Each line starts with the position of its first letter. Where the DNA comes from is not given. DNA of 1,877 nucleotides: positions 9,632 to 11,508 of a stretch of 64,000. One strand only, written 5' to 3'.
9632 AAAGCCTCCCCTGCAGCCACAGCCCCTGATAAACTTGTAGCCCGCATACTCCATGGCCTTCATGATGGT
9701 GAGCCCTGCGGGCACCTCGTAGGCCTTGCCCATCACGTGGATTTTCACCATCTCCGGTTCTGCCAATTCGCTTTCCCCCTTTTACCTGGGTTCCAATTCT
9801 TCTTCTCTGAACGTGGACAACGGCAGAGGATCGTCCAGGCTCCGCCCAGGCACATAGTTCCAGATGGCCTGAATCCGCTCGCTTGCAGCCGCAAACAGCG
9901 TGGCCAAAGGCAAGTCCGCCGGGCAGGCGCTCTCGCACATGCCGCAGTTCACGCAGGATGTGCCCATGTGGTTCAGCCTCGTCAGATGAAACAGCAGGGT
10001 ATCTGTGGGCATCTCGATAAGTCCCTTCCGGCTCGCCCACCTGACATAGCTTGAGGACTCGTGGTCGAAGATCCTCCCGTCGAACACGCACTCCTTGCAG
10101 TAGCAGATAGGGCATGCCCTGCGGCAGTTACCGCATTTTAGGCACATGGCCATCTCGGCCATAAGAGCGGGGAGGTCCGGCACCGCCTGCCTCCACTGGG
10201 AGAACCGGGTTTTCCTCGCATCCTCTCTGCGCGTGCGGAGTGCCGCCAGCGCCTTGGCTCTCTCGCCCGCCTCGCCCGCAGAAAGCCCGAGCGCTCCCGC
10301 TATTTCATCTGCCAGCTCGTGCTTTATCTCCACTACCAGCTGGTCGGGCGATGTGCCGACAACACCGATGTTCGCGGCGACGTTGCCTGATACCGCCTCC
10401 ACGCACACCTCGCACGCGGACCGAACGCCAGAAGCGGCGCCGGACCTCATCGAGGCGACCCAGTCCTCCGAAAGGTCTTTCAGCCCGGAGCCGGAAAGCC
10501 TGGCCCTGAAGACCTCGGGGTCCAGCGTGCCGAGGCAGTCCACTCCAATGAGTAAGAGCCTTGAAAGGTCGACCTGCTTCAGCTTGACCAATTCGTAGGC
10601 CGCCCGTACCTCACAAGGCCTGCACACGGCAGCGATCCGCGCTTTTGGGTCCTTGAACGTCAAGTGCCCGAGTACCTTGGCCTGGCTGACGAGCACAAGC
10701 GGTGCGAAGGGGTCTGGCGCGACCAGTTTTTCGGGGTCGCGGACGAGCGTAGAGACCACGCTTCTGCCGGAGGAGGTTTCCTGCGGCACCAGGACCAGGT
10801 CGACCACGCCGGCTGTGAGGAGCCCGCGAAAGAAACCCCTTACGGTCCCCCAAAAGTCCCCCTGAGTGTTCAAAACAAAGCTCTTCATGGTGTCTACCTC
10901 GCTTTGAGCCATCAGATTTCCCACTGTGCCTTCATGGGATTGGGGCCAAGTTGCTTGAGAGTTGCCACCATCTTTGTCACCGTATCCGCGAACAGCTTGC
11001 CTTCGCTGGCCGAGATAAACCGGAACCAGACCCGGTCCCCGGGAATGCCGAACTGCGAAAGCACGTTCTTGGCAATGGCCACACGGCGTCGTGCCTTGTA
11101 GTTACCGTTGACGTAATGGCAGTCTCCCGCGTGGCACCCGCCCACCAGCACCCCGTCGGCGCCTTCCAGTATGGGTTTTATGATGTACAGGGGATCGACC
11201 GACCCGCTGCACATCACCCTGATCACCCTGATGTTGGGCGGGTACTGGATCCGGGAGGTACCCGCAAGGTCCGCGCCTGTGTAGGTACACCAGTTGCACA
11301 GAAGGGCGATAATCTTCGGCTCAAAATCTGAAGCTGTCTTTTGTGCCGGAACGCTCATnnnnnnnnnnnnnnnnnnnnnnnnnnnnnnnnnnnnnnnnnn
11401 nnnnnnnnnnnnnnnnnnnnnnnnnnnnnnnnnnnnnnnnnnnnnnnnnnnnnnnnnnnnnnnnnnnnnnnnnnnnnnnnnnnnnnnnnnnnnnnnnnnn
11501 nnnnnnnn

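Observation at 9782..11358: Each MvhD is preceded by a FrhB/FdhB-family gene and no hydrogenase subunits are present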

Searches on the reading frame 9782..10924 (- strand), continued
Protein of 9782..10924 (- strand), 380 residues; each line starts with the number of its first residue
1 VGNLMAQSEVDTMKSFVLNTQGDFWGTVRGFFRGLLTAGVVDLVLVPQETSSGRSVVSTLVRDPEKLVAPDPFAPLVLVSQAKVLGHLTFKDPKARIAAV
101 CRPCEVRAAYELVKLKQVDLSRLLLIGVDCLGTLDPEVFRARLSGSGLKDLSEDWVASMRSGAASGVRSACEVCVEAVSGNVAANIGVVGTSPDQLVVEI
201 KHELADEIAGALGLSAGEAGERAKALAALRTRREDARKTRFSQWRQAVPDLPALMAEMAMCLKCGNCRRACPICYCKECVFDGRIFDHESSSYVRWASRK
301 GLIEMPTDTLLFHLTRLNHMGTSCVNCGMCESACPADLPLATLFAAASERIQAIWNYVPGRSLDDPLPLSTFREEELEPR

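Call 52: fold_search(model_id=the predicted structure, library=pdb)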
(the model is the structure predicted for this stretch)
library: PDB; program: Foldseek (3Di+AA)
matches with E <= 10: 198; with E <= 0.001: 21
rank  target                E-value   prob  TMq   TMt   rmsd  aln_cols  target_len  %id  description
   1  7bkb_E                2.1e-17  1.00  0.68  0.62   6.1       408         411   21  Formate dehydrogenase - heterodisulfide reductase - formylmethanofuran dehydrogenase complex from Methanospirillum hun (released 2021-09-29)
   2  8rvu_E                2.3e-17  1.00  0.68  0.66   6.6       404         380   24  CryoEM structure of the Elp-Hdr complex of Methanothermobacter marburgensis state 2 (composite structure) (released 2025-05-14)
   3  7npa_N                2.5e-08  1.00  0.45  0.29   6.6       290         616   16  Crystal structure of the Coenzyme F420-dependent sulfite reductase from Methanothermococcus thermolithotrophicus at 1. (released 2022-03-23)
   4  6qgr_B                7.4e-08  1.00  0.48  0.59   4.6       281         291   14  The F420-reducing [NiFe] hydrogenase complex from Methanosarcina barkeri at the Nia-S state (released 2019-10-23)
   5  4ci0_C                1.6e-07  1.00  0.47  0.59   4.9       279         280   12  Electron cryo-microscopy of F420-reducing NiFe hydrogenase Frh (released 2014-02-26)
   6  6qii_B                1.7e-07  1.00  0.48  0.59   4.7       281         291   14  Xenon derivatization of the F420-reducing [NiFe] hydrogenase complex from Methanosarcina barkeri (released 2019-10-23)
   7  8rja_E                2.8e-07  1.00  0.46  0.48   5.3       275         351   18  Crystal structure of the F420-reducing formylmethanofuran dehydrogenase complex from the ethanotroph Candidatus Ethano (released 2024-10-02)
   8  9r51_B                2.8e-07  1.00  0.47  0.59   5.1       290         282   12  Dimeric state of the F420-reducing hydrogenase from Methanothermococcus thermolithotrophicus in crystalline form 1 (released 2025-10-22)
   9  7npa_D                4.2e-07  1.00  0.44  0.28   5.9       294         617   17  Crystal structure of the Coenzyme F420-dependent sulfite reductase from Methanothermococcus thermolithotrophicus at 1. (released 2022-03-23)
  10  7np8_A                7.2e-07  1.00  0.48  0.30   6.0       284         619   18  Crystal structure of the Coenzyme F420-dependent sulfite reductase from Methanocaldococcus jannaschii at 2.3-A resolut (released 2022-03-23)
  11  7np8_B                8.0e-07  1.00  0.48  0.30   6.0       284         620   18  Crystal structure of the Coenzyme F420-dependent sulfite reductase from Methanocaldococcus jannaschii at 2.3-A resolut (released 2022-03-23)
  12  8riu_B                9.9e-07  1.00  0.46  0.46   5.3       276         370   16  Crystal structure of the F420-reducing carbon monoxide dehydrogenase component from the ethanotroph Candidatus Ethanop (released 2024-10-02)
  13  9nf0_B                1.2e-06  1.00  0.51  0.54   7.3       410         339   14  Structure of the NADPH-bound Pyrococcus furiosus SHI complex (released 2025-07-09)
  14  9r52_B                1.3e-06  1.00  0.49  0.62   4.5       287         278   11  Dimeric state of the F420-reducing hydrogenase from Methanothermococcus thermolithotrophicus in crystalline form 2 (released 2025-10-22)
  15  7npa_A                1.7e-06  1.00  0.45  0.29   6.0       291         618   17  Crystal structure of the Coenzyme F420-dependent sulfite reductase from Methanothermococcus thermolithotrophicus at 1. (released 2022-03-23)
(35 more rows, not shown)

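Call 73: search_protein_families(library=pfam, proteins=[L008:13761-14555:+, L008:14555-15523:+, L014:13142-14629:+, L052:13261-15663:+, L047:9120-10532:+, L068:11743-13284:+, L054:6055-7614:+, L076:14064-15272:+, L016:13661-14575:+, L020:14063-14857:+], max_evalue=0.00001)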
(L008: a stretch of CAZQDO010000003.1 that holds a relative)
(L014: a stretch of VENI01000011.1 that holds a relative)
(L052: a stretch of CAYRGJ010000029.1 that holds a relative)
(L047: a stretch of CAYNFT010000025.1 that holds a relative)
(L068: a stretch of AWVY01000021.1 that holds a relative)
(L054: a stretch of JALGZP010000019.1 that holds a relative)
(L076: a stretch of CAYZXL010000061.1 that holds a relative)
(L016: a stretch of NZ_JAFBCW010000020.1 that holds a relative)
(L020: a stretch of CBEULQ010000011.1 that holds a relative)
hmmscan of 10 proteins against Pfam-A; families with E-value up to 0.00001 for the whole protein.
L008:13761-14555:+ (264 aa): 1 family
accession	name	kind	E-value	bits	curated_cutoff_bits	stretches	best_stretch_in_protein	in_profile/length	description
PF01012.27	ETF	-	6.1e-43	147.2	26.7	1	33-211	10-180/181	Electron transfer flavoprotein domain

L008:14555-15523:+ (322 aa): 2 families
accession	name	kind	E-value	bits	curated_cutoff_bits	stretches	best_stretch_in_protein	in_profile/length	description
PF01012.27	ETF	-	2.2e-38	132.3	26.7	1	5-175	2-175/181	Electron transfer flavoprotein domain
PF00766.25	ETF_alpha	-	1.4e-35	121.6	27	1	201-281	1-81/81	Electron transfer flavoprotein FAD-binding domain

L014:13142-14629:+ (495 aa): 2 families
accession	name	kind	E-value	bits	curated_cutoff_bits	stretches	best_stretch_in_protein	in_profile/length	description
PF03553.21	Na_H_antiporter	-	8.7e-27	94.6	23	2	41-235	106-302/303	Na+/H+ antiporter family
PF03606.21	DcuC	-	2.1e-06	27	23.1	0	35-202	254-427/461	C4-dicarboxylate anaerobic carrier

L052:13261-15663:+ (800 aa): 3 families
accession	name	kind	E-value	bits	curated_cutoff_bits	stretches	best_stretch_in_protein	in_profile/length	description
PF01326.24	PPDK_N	-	6.1e-121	404.1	27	1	22-345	3-317/328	Pyruvate phosphate dikinase, AMP/ATP-binding domain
PF02896.24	PEP-utilizers_C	-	2.5e-62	211.2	22.8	1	482-792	17-291/293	PEP-utilising enzyme, PEP-binding domain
PF00391.29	PEP-utilizers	-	1.4e-27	95.5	23.1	1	388-458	2-72/72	PEP-utilising enzyme, mobile domain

L047:9120-10532:+ (470 aa): 0 families

L068:11743-13284:+ (513 aa): 4 families
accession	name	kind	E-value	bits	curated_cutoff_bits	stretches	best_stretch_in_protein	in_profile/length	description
PF22590.2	Cas3-like_C_2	-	5.1e-15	56.1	27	1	314-406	3-104/106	CRISPR-associated nuclease/helicase Cas3, C-terminal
PF00270.35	DEAD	-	4.6e-14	52.9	26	1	100-267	19-165/167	DEAD/DEAH box helicase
PF04851.21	ResIII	-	6.3e-10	39.6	22.5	1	79-262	20-161/164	Type III restriction enzyme, res subunit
PF00271.37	Helicase_C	-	6.2e-07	30.1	23.5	0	311-407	13-110/110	Helicase conserved C-terminal domain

L054:6055-7614:+ (519 aa): 4 families
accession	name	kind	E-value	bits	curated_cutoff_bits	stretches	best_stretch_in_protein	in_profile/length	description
PF11066.14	DUF2867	-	1.6e-28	100.2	27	1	372-508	6-139/142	Protein of unknown function (DUF2867)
PF05368.20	NmrA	-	5.2e-15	56.2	27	1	44-271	2-236/298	NmrA-like family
PF13460.12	NAD_binding_10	-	5e-14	53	27.2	1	51-157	1-101/184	NAD(P)H-binding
PF01370.27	Epimerase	-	2.6e-09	37.3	20.9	1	47-153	1-114/240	NAD dependent epimerase/dehydratase family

L076:14064-15272:+ (402 aa): 1 family
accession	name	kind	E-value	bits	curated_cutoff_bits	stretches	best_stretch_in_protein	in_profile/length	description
PF01924.21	HypD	-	2.7e-151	504.1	25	1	56-402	3-351/351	Hydrogenase formation hypA family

L016:13661-14575:+ (304 aa): 1 family
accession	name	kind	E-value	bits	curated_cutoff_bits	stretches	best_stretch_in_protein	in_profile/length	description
PF04960.20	Glutaminase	-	5.4e-117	390.5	27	1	19-304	1-286/286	Glutaminase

L020:14063-14857:+ (265 aa): 1 family
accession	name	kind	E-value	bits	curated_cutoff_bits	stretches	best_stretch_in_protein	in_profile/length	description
PF12625.12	Arabinose_bd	-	3.5e-38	132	27.6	1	28-210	1-184/185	Arabinose-binding domain of AraC transcription regulator, N-term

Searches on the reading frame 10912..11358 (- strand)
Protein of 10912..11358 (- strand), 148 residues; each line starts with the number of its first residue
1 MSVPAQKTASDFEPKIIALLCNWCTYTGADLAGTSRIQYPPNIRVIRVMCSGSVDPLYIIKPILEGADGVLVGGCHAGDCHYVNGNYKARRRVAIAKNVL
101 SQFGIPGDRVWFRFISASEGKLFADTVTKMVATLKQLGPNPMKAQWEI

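Call 3: search_protein_families(library=pfam, proteins=[window:10912-11358:-])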
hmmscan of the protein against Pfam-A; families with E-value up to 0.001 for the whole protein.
window:10912-11358:- (148 aa): 1 family
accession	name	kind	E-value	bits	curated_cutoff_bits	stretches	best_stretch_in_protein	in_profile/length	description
PF02662.21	FlpD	-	3e-51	173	22.3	1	16-138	1-123/123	Methyl-viologen-reducing hydrogenase, delta subunit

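Call 25: search_protein_families(library=ncbifam, proteins=[window:10912-11358:-], max_evalue=0.00001)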
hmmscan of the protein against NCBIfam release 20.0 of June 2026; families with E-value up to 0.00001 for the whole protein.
window:10912-11358:- (148 aa): 3 families
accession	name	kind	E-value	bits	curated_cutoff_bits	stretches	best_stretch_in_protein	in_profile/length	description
NF040770.1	hetero_SS_HdrA2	exception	1.5e-49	168.8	1100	1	5-140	639-774/777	CoB-CoM heterodisulfide reductase HdrA2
NF045873.1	F420_non_VhuD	exception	2.7e-42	144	215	1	13-144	1-132/132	F420-non-reducing hydrogenase iron-sulfur subunit VhuD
NF041891.1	hdrA_Methbact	equivalog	8.3e-10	37.5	1300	1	12-132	642-756/762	ferredoxin:CoB-CoM heterodisulfide reductase subunit HdrA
